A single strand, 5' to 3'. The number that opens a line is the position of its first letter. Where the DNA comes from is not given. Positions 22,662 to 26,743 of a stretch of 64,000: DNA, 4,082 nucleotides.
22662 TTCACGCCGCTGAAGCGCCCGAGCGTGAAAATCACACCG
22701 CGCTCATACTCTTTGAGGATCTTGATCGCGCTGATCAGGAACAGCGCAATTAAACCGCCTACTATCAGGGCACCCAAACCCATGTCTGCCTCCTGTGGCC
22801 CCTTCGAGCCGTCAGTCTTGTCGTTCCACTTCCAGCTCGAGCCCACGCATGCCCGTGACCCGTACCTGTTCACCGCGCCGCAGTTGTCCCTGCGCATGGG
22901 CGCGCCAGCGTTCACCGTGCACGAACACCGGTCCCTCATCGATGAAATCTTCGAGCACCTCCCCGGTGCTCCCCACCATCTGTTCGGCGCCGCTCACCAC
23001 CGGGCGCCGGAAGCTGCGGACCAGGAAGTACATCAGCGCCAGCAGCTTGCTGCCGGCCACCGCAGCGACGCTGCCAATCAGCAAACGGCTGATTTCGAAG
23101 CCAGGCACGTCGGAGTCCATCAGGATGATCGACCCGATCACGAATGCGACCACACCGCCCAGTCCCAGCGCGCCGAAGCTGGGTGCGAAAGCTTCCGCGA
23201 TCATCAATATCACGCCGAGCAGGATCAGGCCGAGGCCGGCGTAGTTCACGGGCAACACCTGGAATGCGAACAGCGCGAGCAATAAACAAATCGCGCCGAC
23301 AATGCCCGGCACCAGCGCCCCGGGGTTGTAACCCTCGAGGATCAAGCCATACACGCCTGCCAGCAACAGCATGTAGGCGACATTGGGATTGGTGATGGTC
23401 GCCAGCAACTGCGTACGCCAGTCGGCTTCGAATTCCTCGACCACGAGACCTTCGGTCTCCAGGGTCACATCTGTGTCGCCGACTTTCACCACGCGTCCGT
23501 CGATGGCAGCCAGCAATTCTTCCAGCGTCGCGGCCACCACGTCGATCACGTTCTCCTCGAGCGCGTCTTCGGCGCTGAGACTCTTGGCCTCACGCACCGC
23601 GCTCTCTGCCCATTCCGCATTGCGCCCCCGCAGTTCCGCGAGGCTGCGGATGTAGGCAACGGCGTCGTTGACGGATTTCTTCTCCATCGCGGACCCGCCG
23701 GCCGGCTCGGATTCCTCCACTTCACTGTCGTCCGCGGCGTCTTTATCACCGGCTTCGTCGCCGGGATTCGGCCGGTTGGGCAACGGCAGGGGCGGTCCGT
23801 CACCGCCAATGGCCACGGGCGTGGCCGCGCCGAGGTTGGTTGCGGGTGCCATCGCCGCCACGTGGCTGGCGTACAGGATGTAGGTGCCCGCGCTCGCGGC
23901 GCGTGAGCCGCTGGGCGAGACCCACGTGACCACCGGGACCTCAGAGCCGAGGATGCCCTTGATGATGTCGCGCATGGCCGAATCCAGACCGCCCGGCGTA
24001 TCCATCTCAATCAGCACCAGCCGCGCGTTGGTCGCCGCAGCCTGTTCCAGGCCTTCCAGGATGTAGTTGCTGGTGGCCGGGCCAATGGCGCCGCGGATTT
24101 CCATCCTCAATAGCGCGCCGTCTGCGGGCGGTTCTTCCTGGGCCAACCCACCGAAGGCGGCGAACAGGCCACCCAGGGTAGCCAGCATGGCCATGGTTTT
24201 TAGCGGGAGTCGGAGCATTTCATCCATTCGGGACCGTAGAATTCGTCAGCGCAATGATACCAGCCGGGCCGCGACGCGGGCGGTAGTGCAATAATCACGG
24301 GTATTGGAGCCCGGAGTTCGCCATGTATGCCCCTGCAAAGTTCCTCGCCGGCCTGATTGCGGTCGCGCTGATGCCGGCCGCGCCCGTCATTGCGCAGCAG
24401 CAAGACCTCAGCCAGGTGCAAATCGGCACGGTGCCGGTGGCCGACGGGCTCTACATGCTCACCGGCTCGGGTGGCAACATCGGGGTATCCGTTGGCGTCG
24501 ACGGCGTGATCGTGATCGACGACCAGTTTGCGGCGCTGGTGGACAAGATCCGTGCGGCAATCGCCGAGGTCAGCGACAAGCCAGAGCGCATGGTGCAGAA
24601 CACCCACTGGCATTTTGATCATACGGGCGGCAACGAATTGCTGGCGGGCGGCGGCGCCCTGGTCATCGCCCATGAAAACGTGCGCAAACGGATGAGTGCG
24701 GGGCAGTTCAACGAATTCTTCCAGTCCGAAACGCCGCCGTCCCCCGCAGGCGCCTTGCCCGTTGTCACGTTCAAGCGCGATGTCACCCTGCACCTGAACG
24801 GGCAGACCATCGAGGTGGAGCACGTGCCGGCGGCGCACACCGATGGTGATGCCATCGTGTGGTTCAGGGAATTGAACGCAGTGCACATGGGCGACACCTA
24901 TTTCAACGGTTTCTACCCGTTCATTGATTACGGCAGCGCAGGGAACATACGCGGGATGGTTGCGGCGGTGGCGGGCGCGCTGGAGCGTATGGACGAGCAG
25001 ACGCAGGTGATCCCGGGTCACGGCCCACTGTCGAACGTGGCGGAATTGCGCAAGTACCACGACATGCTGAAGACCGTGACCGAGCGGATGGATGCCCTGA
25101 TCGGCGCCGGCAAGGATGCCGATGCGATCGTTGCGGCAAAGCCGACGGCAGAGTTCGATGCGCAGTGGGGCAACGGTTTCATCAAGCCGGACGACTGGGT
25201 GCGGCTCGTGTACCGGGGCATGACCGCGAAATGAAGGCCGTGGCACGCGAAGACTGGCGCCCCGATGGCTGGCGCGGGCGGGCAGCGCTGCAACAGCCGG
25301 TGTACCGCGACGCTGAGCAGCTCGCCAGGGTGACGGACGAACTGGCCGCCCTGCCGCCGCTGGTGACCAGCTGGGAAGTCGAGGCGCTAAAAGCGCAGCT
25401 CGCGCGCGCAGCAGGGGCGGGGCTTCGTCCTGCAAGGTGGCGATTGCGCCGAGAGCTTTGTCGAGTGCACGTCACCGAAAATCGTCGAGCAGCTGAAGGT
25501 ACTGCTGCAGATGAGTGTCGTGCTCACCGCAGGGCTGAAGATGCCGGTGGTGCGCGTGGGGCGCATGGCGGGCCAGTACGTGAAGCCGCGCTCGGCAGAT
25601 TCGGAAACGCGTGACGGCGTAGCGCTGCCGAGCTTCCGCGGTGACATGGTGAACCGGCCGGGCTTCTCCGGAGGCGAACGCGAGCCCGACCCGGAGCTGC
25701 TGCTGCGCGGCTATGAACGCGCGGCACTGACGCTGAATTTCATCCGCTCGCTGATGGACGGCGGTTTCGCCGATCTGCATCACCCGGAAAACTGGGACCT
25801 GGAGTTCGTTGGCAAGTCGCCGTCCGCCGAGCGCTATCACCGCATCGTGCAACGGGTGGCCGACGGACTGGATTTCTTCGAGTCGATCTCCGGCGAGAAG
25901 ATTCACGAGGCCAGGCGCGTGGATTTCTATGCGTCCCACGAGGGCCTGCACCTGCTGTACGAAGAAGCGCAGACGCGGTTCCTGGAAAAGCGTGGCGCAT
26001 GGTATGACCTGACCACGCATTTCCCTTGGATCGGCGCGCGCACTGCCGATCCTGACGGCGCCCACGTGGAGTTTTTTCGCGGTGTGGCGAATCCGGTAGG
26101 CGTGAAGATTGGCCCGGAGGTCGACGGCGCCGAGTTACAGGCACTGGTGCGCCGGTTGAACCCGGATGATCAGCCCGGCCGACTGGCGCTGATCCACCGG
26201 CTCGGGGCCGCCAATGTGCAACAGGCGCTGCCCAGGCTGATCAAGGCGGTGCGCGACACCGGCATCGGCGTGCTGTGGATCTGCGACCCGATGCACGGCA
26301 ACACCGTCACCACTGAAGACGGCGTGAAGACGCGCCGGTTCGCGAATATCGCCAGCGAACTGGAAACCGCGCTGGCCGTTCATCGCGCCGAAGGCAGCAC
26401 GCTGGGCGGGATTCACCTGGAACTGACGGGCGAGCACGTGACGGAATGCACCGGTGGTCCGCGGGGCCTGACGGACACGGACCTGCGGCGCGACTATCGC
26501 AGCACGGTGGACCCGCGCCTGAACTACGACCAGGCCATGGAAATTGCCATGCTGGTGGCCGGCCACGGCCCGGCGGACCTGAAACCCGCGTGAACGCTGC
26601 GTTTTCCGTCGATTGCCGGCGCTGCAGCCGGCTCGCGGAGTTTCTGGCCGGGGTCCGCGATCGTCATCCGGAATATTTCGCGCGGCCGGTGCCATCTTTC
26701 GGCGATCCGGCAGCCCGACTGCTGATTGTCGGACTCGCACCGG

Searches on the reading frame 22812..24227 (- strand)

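Call 80: search_protein_families(library=pfam, proteins=[window:22812-24227:-], max_evalue=0.00001)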
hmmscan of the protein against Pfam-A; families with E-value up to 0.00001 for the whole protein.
window:22812-24227:- (471 aa): 3 families
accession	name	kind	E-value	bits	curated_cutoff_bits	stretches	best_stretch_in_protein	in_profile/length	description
PF24961.1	NfeD_membrane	-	4.9e-27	94.8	26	1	282-396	1-114/119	NfeD integral membrane domain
PF25145.1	NfeD1b_N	-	3.1e-14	53.4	40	1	44-141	7-101/189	NfeD1b, N-terminal domain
PF01957.25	NfeD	-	1.5e-13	51.1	29.1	1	414-469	1-57/57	NfeD-like C-terminal, partner-binding domain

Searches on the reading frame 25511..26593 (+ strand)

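Call 48: search_protein_families(library=pfam, proteins=[window:25511-26593:+], max_evalue=0.00001)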
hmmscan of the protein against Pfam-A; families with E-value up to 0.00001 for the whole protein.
window:25511-26593:+ (360 aa): 1 family
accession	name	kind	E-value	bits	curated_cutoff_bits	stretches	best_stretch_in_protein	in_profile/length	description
PF01474.22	DAHP_synth_2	-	1.7e-148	495.2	27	1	1-350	87-438/438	Class-II DAHP synthetase family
